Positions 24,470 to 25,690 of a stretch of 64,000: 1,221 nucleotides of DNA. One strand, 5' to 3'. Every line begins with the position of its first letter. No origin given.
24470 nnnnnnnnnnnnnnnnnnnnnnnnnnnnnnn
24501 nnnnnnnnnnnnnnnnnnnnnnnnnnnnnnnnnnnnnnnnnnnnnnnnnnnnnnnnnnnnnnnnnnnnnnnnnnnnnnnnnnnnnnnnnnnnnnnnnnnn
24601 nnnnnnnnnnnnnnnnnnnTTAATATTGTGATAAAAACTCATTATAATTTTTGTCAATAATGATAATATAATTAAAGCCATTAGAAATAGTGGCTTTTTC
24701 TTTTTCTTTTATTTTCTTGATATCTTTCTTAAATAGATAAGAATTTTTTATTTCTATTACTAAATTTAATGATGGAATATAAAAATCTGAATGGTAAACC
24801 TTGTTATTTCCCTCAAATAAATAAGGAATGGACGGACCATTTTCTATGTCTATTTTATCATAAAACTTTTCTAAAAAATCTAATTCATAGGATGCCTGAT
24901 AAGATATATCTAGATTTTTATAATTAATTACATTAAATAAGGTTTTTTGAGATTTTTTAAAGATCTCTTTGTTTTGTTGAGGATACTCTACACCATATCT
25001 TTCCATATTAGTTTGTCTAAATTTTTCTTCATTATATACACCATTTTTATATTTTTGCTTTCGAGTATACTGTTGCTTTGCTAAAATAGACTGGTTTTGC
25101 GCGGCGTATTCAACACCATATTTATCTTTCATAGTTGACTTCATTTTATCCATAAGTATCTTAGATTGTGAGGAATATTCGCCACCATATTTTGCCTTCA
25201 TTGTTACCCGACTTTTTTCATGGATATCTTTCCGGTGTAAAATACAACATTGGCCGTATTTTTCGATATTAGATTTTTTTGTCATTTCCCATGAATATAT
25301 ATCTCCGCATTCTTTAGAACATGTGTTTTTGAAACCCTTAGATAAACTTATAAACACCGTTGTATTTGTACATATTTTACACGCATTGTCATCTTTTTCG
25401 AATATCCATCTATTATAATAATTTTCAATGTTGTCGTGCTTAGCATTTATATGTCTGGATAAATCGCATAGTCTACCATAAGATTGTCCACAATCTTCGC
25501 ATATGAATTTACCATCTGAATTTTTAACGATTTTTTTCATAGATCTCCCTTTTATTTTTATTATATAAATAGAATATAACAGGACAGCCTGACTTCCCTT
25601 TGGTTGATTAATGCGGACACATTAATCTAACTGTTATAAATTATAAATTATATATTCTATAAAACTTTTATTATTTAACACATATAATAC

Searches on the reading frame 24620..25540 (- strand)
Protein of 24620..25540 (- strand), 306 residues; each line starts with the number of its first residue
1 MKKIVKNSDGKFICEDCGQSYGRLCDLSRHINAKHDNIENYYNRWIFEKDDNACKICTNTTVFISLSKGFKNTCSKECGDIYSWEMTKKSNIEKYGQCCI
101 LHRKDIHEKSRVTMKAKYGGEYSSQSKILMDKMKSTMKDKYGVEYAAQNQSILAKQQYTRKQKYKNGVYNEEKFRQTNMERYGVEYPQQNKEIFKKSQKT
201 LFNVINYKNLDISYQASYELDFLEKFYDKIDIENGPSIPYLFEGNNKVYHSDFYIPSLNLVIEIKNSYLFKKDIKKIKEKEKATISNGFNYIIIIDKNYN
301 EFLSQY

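Call 54: search_protein_families(library=pfam, alignment_id=A4, max_evalue=0.001)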
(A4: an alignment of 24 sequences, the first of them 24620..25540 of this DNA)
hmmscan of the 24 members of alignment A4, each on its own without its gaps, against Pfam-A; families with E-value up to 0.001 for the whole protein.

A. member 1, window:24620-25540:- (306 aa): 1 family
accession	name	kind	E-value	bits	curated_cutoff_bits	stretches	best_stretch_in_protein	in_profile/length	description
PF24308.1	DUF7487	-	3.7e-24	86.3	27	2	172-289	93-220/220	Family of unknown function (DUF7487)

B. families by the number of members that match (of 24 scanned): 13 families
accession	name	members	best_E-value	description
PF01755.23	Glyco_transf_25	2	3.5e-15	Glycosyltransferase family 25 (LPS biosynthesis protein)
PF05050.19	Methyltransf_21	2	1.2e-11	Methyltransferase FkbM domain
PF24308.1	DUF7487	1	3.7e-24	Family of unknown function (DUF7487)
PF13455.12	MUG113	1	2.6e-17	Meiotically up-regulated gene 113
PF18025.7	FucT_N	1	8e-15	Alpha-(1,3)-fucosyltransferase FucT N-terminal domain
PF10544.15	T5orf172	1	5.4e-13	T5orf172 domain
PF00852.26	Glyco_transf_10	1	7.3e-13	Glycosyltransferase family 10 (fucosyltransferase) C-term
PF01467.32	CTP_transf_like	1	5.8e-12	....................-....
PF19662.4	DUF6165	1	7.3e-10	Family of unknown function (DUF6165)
PF03420.18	Peptidase_S77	1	0.00011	Prohead core protein serine protease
PF02569.21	Pantoate_ligase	1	0.00014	Pantoate-beta-alanine ligase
PF11440.14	AGT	1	0.00021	DNA alpha-glucosyltransferase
PF00534.26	Glycos_transf_1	1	0.00092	Glycosyl transferases group 1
